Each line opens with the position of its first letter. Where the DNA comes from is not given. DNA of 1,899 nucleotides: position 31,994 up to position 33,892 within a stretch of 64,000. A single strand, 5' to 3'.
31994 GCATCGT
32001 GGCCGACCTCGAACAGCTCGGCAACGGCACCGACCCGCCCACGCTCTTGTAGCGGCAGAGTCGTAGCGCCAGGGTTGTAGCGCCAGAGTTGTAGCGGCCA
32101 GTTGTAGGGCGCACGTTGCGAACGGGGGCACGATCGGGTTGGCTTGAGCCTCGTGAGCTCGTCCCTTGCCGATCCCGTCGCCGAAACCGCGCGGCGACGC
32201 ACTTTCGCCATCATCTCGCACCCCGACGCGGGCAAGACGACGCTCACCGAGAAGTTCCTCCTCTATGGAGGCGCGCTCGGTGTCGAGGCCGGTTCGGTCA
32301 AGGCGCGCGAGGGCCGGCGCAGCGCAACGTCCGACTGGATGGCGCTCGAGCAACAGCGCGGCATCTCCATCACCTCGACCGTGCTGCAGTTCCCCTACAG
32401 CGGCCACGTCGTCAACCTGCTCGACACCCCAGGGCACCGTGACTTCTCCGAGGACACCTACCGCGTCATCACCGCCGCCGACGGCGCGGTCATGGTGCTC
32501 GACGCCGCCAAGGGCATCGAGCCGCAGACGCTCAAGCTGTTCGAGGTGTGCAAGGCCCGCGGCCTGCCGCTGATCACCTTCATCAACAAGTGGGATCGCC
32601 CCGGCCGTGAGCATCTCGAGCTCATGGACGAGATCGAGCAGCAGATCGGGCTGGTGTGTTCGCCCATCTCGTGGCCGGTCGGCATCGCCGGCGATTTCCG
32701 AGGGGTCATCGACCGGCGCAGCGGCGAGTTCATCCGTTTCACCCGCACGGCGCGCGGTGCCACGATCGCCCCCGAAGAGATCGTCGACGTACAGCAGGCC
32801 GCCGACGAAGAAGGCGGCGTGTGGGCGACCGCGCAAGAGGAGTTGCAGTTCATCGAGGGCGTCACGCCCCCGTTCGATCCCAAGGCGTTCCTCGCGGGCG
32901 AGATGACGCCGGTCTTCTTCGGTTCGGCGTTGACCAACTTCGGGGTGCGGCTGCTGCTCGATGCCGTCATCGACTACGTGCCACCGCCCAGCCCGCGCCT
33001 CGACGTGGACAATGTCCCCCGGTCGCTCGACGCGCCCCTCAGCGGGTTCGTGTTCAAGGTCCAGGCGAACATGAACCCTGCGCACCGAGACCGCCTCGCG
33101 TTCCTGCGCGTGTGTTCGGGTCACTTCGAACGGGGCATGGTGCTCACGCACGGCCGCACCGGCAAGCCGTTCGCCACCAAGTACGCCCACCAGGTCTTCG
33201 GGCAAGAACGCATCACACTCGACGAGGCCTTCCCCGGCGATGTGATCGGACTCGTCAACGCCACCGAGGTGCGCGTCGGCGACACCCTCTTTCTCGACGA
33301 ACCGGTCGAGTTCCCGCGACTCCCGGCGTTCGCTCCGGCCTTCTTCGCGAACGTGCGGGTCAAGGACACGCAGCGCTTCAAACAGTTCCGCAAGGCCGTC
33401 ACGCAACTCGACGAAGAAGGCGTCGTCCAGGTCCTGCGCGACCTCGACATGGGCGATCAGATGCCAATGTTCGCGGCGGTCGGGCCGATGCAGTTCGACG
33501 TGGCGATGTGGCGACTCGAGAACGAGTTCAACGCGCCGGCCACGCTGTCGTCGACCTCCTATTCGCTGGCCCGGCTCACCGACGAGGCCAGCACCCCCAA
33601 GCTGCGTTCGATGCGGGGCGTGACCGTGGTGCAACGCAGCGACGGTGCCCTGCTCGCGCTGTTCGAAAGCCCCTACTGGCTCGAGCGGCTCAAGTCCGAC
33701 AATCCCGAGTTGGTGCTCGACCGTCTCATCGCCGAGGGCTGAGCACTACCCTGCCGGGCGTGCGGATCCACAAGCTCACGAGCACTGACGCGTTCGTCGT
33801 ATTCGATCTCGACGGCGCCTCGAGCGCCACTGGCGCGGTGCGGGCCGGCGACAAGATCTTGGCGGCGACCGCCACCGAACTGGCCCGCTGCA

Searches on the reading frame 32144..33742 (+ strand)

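Call 48: search_protein_families(library=pfam, proteins=[window:32144-33742:+], max_evalue=0.00001)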
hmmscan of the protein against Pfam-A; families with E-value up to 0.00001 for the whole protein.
window:32144-33742:+ (532 aa): 3 families
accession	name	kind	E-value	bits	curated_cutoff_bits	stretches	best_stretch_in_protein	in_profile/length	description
PF00009.33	GTP_EFTU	-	9.2e-51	172.5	26.5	1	17-281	2-188/188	Elongation factor Tu GTP binding domain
PF16658.11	RF3_C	-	4.4e-33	114.3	40.1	1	390-515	1-130/132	Class II release factor RF3, C-terminal domain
PF22042.2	EF-G_D2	-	5e-23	81.4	27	1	298-382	1-81/84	Elongation factor G domain 2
